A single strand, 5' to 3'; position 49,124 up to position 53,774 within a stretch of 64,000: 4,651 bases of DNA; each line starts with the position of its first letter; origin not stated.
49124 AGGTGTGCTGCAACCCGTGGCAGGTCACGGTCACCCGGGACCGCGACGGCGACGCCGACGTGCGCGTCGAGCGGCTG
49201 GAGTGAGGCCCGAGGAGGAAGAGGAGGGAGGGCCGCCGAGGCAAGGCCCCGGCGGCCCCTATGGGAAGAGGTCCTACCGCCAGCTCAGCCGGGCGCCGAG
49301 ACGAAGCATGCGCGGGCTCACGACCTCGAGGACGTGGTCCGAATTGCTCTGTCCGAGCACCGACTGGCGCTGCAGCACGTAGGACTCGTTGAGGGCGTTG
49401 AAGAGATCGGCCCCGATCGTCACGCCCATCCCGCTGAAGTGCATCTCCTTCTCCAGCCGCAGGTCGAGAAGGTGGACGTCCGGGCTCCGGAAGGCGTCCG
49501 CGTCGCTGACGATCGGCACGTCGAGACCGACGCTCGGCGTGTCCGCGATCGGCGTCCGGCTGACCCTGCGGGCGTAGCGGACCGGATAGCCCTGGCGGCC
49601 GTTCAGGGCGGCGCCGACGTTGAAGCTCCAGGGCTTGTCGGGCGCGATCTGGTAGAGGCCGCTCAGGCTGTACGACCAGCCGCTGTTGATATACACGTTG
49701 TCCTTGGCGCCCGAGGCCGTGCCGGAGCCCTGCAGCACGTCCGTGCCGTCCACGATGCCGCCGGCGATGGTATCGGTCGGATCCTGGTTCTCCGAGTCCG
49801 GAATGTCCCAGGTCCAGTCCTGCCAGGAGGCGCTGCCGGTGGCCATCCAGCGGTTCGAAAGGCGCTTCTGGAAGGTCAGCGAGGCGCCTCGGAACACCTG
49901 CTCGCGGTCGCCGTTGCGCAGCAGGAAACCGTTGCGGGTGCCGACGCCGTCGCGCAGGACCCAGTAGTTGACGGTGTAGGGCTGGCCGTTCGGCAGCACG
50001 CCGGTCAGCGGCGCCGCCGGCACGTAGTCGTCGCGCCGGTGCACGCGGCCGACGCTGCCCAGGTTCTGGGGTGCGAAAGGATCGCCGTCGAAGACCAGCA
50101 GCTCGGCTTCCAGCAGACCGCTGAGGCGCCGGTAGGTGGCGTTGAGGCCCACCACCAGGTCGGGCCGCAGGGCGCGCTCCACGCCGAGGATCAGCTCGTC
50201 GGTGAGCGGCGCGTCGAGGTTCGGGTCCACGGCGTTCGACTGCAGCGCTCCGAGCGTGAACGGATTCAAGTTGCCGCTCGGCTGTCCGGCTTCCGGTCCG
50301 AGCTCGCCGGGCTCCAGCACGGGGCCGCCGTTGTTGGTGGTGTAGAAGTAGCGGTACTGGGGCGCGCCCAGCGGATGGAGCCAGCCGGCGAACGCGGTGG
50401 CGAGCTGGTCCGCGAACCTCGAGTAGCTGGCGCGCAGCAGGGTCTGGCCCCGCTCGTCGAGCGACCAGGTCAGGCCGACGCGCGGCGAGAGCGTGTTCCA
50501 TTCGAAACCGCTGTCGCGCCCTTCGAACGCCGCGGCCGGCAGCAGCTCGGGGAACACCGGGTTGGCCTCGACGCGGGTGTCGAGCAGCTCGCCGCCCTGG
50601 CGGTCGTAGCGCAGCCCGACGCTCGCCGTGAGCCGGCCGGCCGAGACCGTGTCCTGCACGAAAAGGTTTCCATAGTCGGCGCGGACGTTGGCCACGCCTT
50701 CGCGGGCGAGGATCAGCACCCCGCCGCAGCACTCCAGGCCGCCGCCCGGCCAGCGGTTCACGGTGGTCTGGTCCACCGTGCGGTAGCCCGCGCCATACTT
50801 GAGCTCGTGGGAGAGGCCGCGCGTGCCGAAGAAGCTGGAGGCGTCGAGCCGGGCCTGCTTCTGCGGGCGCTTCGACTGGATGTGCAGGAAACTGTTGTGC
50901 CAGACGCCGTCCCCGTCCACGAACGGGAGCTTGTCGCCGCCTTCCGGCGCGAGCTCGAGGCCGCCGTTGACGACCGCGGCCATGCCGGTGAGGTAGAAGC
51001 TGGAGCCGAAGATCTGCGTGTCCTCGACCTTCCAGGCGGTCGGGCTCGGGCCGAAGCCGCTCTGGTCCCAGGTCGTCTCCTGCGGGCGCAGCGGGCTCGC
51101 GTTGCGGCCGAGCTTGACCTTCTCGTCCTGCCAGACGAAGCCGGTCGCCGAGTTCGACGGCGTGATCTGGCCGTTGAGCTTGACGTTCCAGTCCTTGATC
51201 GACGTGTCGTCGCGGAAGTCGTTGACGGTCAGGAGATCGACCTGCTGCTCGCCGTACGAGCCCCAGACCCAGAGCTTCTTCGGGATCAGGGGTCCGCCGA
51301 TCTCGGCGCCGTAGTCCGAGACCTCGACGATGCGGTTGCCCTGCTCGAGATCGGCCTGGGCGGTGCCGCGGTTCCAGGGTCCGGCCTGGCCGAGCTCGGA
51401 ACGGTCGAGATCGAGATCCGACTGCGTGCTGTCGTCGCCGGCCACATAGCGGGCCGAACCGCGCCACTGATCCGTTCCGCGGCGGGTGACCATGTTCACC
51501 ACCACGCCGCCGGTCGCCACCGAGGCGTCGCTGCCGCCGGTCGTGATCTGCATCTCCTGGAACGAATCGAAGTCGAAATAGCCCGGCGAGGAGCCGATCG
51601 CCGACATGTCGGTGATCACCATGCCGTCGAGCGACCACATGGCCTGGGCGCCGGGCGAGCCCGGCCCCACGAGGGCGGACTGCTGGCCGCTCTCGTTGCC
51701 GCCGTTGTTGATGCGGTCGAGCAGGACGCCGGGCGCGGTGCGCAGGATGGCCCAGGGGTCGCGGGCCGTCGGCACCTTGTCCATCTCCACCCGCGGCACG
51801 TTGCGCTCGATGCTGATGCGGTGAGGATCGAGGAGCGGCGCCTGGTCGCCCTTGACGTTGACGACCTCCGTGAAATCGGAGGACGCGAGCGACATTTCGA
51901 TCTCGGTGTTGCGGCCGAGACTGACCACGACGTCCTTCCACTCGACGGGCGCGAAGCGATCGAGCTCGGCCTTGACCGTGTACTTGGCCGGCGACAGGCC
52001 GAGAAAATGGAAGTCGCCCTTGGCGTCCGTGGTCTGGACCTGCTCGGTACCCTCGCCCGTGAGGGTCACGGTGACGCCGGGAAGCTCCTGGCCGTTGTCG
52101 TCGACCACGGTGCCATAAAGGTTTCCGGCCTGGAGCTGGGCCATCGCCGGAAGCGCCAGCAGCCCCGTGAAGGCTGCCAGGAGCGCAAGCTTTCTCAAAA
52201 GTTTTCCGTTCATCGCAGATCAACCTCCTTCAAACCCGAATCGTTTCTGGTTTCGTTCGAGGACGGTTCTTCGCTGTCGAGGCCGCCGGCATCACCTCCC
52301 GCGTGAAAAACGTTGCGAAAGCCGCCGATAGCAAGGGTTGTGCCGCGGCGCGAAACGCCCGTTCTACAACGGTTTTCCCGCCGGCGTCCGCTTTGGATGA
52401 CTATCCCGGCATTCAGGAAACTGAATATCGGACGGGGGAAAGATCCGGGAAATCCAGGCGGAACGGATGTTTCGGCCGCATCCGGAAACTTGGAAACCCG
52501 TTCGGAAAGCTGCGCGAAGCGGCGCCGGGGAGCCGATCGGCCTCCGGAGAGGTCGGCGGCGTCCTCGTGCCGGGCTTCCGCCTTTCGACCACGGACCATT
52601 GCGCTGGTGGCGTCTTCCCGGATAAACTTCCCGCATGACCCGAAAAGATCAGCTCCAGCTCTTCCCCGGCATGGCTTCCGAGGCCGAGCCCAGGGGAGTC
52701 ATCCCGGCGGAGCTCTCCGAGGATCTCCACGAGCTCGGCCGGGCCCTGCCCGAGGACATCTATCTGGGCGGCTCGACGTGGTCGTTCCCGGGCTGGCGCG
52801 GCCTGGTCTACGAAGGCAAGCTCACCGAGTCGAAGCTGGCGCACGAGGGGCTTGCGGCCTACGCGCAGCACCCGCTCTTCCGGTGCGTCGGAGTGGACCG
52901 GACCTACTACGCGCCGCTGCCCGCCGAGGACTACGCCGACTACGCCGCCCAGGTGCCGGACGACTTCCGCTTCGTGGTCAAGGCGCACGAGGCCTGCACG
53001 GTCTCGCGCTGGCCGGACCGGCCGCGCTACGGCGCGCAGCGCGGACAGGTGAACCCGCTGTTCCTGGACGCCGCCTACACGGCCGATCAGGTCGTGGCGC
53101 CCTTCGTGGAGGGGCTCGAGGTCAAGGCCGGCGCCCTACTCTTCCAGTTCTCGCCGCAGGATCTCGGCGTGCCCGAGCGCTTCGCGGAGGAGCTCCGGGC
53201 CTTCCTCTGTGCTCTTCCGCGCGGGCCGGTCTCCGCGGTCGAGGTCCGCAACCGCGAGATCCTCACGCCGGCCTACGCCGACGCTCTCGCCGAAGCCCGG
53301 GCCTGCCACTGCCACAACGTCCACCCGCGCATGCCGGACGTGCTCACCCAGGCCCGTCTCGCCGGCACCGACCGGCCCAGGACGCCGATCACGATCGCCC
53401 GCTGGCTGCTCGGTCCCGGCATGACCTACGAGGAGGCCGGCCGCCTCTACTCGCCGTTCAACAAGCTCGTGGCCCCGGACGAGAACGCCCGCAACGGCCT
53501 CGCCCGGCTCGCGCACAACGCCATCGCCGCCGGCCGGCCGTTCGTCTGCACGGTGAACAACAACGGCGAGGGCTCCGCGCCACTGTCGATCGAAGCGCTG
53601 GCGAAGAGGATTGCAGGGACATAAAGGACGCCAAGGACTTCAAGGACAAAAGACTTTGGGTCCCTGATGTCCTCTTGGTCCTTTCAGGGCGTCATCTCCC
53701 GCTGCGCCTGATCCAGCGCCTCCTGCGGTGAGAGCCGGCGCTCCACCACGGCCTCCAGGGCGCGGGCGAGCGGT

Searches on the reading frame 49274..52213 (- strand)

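Call 16: search_protein_families(library=pfam, proteins=[window:49274-52213:-], max_evalue=0.01)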
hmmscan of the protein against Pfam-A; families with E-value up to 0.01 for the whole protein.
window:49274-52213:- (979 aa): 7 families
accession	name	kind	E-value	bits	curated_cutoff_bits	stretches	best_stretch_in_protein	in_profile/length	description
PF25183.1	OMP_b-brl_4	-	1.6e-18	67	30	1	507-689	360-551/838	Outer membrane beta barrel domain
PF13620.12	CarboxypepD_reg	-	5.4e-16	59.2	32.3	1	32-109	2-81/82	Carboxypeptidase regulatory-like domain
PF13715.12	CarbopepD_reg_2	-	1.6e-07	31.7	32.2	1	33-117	2-86/88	CarboxypepD_reg-like domain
PF17210.9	SdrD_B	-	3.5e-05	24.4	29.7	1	38-83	18-65/112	SdrD B-like domain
PF17802.7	SpaA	-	0.00039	20.9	23.1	1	37-81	8-57/91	Prealbumin-like fold domain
PF02369.22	Big_1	-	0.0018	18.7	34.9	1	34-84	23-80/93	Bacterial Ig-like domain (group 1)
PF07715.20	Plug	-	0.0083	17.1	23.9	1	139-233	12-100/107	TonB-dependent Receptor Plug Domain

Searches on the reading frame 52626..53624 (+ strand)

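Call 16: search_protein_families(library=pfam, proteins=[window:52626-53624:+], max_evalue=0.01)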
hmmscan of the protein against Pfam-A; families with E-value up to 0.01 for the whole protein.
window:52626-53624:+ (332 aa): 1 family
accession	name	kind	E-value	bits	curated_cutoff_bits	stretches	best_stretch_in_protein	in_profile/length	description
PF01904.24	DUF72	-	6e-32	111.9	25.3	1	73-327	8-216/217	Protein of unknown function DUF72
